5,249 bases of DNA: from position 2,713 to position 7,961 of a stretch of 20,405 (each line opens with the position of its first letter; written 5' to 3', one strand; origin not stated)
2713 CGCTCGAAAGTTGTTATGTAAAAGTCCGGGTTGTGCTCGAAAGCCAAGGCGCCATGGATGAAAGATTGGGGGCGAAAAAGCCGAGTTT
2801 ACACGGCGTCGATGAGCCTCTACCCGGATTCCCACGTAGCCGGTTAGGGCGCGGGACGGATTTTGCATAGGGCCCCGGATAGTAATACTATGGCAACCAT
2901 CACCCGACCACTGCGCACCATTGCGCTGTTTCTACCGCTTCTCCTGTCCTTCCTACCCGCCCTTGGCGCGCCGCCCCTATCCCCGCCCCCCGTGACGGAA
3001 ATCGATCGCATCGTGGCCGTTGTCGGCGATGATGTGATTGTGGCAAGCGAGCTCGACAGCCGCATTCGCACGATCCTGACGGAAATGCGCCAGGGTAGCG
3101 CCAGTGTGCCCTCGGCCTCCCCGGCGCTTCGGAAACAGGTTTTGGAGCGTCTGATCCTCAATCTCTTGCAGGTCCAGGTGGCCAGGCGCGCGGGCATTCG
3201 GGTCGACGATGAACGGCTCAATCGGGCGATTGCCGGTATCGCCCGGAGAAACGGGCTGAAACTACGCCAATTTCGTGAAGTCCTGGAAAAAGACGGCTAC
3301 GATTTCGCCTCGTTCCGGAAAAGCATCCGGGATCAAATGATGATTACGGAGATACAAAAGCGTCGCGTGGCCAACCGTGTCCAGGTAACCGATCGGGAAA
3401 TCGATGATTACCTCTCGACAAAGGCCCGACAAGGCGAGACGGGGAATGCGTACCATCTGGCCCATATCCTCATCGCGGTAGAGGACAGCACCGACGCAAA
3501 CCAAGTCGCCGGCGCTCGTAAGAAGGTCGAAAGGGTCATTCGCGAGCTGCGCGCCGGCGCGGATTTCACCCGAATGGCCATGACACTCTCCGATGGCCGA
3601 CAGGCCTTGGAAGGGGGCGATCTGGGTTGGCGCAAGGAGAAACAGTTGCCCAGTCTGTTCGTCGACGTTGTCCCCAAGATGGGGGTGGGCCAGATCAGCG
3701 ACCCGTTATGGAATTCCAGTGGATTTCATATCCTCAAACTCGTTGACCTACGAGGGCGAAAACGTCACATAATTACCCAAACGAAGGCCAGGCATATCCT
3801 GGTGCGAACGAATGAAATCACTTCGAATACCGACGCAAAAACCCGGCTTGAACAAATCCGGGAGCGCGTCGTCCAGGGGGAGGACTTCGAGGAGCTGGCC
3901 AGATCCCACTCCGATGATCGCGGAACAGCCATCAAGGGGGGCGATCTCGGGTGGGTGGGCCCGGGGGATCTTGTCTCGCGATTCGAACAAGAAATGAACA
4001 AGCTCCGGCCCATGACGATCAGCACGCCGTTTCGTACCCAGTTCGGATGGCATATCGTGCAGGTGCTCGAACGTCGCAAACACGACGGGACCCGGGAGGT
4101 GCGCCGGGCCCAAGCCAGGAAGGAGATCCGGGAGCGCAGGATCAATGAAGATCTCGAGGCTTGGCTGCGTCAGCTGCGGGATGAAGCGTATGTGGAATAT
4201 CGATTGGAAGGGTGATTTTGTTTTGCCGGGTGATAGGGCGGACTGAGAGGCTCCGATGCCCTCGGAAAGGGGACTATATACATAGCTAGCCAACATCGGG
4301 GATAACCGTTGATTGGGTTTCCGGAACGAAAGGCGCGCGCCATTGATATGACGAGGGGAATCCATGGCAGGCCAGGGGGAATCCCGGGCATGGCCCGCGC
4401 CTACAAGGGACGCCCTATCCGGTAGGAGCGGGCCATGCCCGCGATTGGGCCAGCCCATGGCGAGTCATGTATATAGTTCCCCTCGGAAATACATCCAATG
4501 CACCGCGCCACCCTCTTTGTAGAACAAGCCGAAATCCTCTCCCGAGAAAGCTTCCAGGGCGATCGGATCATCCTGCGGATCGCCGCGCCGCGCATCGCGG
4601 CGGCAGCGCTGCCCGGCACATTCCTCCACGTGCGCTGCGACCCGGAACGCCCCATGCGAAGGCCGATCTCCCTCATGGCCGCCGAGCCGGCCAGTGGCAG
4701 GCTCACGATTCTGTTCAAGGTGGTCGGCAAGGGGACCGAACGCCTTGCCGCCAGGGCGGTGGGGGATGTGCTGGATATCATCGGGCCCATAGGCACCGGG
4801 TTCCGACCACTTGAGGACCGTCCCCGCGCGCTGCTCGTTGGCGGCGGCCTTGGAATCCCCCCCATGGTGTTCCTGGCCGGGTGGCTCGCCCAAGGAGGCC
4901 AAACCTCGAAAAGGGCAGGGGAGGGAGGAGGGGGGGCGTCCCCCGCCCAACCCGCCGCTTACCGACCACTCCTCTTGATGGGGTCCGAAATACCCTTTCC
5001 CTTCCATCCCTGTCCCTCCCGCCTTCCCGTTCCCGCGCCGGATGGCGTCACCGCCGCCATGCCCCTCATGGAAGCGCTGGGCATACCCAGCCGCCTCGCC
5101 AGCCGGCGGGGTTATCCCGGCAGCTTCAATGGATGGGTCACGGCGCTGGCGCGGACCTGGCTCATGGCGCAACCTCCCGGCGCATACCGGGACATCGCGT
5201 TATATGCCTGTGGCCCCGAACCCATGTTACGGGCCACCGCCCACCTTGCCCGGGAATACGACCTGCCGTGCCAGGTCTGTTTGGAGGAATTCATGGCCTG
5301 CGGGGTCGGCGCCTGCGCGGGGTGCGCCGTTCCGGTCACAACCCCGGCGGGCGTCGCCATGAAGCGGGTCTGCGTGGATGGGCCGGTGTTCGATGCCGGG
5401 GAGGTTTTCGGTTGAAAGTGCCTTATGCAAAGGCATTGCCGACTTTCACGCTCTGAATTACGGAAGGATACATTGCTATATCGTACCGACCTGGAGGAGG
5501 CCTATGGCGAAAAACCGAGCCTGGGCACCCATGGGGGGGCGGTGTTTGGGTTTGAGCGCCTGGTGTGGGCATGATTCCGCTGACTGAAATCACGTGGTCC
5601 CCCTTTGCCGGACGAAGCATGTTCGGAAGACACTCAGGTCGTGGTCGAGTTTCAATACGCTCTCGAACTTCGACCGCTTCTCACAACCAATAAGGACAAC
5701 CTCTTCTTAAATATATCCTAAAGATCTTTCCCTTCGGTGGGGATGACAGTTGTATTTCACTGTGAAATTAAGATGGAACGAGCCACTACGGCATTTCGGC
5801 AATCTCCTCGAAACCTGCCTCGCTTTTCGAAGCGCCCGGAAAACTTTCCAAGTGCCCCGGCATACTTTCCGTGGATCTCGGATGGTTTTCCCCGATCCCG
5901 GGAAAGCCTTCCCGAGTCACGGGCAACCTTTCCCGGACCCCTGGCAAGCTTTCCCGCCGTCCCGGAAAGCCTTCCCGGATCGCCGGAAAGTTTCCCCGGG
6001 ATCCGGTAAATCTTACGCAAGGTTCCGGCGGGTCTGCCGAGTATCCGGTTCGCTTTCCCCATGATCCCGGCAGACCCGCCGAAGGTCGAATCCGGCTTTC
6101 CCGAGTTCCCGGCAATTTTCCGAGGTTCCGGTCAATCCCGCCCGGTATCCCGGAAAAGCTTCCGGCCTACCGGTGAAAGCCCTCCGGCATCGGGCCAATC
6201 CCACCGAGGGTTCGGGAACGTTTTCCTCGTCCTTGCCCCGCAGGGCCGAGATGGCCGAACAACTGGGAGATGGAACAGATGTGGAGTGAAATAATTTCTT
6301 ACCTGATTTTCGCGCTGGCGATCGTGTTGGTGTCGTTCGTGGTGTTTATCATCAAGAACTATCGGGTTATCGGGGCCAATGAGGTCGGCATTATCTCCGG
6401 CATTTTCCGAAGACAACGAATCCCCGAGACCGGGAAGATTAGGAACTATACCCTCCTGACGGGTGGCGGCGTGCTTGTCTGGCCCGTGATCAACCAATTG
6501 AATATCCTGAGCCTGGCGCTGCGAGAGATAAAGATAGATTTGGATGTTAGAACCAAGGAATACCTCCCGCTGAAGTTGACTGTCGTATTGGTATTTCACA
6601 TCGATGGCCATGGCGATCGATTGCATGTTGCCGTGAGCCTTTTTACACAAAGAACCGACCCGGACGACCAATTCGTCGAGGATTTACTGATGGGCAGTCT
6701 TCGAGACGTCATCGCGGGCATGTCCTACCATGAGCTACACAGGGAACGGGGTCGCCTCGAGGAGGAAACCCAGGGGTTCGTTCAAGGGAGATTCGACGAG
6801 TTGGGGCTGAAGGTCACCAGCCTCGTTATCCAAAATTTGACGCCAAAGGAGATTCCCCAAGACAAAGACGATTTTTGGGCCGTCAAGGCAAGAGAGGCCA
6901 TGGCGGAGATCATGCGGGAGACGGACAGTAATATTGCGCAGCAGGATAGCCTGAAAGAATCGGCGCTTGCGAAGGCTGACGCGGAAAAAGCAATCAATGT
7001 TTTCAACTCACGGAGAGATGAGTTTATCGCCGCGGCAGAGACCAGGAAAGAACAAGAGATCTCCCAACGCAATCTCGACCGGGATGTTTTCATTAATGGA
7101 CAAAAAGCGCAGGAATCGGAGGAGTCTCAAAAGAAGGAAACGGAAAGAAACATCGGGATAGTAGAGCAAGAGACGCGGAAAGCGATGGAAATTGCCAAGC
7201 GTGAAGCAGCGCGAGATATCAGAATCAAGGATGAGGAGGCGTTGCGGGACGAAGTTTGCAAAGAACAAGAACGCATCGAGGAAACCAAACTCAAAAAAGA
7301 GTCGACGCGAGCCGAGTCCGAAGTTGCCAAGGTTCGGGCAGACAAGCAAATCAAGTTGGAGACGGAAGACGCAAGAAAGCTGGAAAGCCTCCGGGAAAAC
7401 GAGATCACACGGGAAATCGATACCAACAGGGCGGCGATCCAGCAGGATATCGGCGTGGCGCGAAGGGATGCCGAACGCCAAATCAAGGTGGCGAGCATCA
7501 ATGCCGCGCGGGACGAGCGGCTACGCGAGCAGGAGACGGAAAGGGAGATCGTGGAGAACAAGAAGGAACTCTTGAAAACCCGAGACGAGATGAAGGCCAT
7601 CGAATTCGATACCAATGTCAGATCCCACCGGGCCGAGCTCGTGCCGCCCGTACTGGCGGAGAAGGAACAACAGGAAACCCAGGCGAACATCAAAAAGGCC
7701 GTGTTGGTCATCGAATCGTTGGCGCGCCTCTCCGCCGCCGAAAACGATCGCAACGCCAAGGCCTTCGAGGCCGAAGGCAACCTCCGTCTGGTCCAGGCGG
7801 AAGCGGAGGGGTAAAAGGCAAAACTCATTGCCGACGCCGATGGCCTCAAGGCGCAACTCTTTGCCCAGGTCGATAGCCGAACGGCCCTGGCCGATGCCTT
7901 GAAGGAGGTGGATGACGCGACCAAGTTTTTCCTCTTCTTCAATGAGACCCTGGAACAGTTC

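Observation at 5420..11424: Non-canonical flotillin module: repeat array + flotillin + DUF4407-like protein + TM/coiled-coil/TPR protein in a lower-GC island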

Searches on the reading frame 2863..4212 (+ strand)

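Call 7: search_protein_families(library=pfam, proteins=[window:2863-4212:+], max_evalue=0.01)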
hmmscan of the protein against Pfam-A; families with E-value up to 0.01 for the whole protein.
window:2863-4212:+ (450 aa): 7 families
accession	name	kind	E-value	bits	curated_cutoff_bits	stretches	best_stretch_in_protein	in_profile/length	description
PF00639.27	Rotamase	-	1.8e-46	157.5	21.7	2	311-401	1-95/97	PPIC-type PPIASE domain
PF13616.12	Rotamase_3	-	2.7e-45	154.1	22.5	2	299-404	9-115/116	PPIC-type PPIASE domain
PF09312.16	SurA_N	-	6.2e-37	126.8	30.8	1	47-164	1-117/118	SurA N-terminal domain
PF13624.11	SurA_N_3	-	1.3e-16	61.3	27.2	1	46-164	40-161/162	SurA-like N-terminal domain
PF13145.12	Rotamase_2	-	1.2e-10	42.7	27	1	323-406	34-110/121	PPIC-type PPIASE domain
PF13623.11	SurA_N_2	-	7.6e-08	32.8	28.5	1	49-126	41-122/145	SurA-like N-terminal domain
PF05698.19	Trigger_C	-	3.8e-05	24.2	22.7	1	81-145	78-142/162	Bacterial trigger factor protein (TF) C-terminus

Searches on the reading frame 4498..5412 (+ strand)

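Call 7: search_protein_families(library=pfam, proteins=[window:4498-5412:+], max_evalue=0.01)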
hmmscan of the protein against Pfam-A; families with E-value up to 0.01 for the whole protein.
window:4498-5412:+ (305 aa): 2 families
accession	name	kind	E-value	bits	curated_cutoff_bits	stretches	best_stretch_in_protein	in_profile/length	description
PF10418.14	DHODB_Fe-S_bind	-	6.8e-16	58.2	23.9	1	263-303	1-40/41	Iron-sulfur cluster binding domain of dihydroorotate dehydrogenase B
PF00970.30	FAD_binding_6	-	9.6e-05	23.1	21.1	1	13-100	4-96/99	Oxidoreductase FAD-binding domain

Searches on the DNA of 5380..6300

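Call 68: search_rna_families(source=window, start=5380, end=6300, threshold=evalue, max_evalue=1)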
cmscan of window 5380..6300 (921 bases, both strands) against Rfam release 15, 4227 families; matches with E-value up to 1: 5.
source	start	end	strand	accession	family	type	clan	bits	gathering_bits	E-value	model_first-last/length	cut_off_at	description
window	5932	6076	+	RF01530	CC3664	Gene; sRNA;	-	30.1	60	0.0066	1-136/136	no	Caulobacter sRNA CC3664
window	5929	6010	-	RF03764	mir-647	Gene; miRNA;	-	21.5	93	0.69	1-86/86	no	mir-647 microRNA precursor family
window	5866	6190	-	RF02576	tsr1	Gene; sRNA;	-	21.3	235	0.002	1-657/657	no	tsr1 small RNA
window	6085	6183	-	RF03874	mir-8834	Gene; miRNA;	-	20.6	39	0.92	1-105/105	no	mir-8834 microRNA precursor family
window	5919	6020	+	RF00483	IRES_IGF2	Cis-reg; IRES;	-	15.7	70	0.97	1-121/121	no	Insulin-like growth factor II IRES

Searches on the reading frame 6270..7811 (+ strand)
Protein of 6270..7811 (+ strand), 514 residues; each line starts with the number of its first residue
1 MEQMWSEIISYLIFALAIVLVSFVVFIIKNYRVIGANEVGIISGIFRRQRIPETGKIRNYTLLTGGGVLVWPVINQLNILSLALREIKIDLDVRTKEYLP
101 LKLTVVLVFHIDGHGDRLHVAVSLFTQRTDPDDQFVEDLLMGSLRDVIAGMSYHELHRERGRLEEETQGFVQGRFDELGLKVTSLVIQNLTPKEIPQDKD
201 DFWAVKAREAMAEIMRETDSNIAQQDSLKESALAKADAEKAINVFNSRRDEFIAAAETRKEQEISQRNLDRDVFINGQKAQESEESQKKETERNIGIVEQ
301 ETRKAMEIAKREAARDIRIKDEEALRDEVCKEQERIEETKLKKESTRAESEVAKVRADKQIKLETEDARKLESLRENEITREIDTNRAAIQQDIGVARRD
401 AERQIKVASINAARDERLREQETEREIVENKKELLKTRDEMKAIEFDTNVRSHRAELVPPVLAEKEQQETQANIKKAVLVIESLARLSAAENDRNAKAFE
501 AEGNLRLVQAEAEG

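Call 7: search_protein_families(library=pfam, proteins=[window:6270-7811:+], max_evalue=0.01)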
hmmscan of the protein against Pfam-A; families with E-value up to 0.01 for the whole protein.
window:6270-7811:+ (514 aa): 1 family
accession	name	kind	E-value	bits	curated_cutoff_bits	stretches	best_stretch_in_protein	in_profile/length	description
PF01145.31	Band_7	-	2.1e-16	60.9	23.6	1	33-197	2-153/176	SPFH domain / Band 7 family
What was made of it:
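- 6270..7814 (+): Flotillin, N-terminal 514 aa: N-terminal membrane anchor (residues 8-26), SPFH/Band_7 domain, and a coiled coil rich in Glu, Ala, Arg and Lys. An alternative start lies at 6279. The ORF ends at a premature TAA. PF01145 E=2e-16 (call 7).
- Checked: An SPFH/Band_7 protein starts at 6270 (PF01145, E=2e-16, call 7).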

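Call 9: search_protein_families(library=padloc, proteins=[window:6270-7811:+], max_evalue=0.01)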
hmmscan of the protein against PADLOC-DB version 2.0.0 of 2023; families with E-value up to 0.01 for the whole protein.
window:6270-7811:+ (514 aa): 0 families

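Call 10: search_protein_families(library=ncbifam, proteins=[window:6270-7811:+], max_evalue=0.01)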
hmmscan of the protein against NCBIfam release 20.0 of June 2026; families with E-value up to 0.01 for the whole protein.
window:6270-7811:+ (514 aa): 1 family
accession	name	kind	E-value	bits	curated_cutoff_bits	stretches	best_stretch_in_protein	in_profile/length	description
NF058507.1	FlotScfldFlot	equivalog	1.7e-22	80.1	700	1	15-268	6-253/477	flotillin lipid rafts scaffold protein FloT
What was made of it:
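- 6270..7814 (+): NCBIfam FloT model 80 bits, below its equivalog cutoff of 700 (call 10).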

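Call 101: search_protein_families(library=phrogs, proteins=[window:6270-7811:+], max_evalue=0.001)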
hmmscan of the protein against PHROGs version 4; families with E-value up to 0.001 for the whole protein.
window:6270-7811:+ (514 aa): 0 families
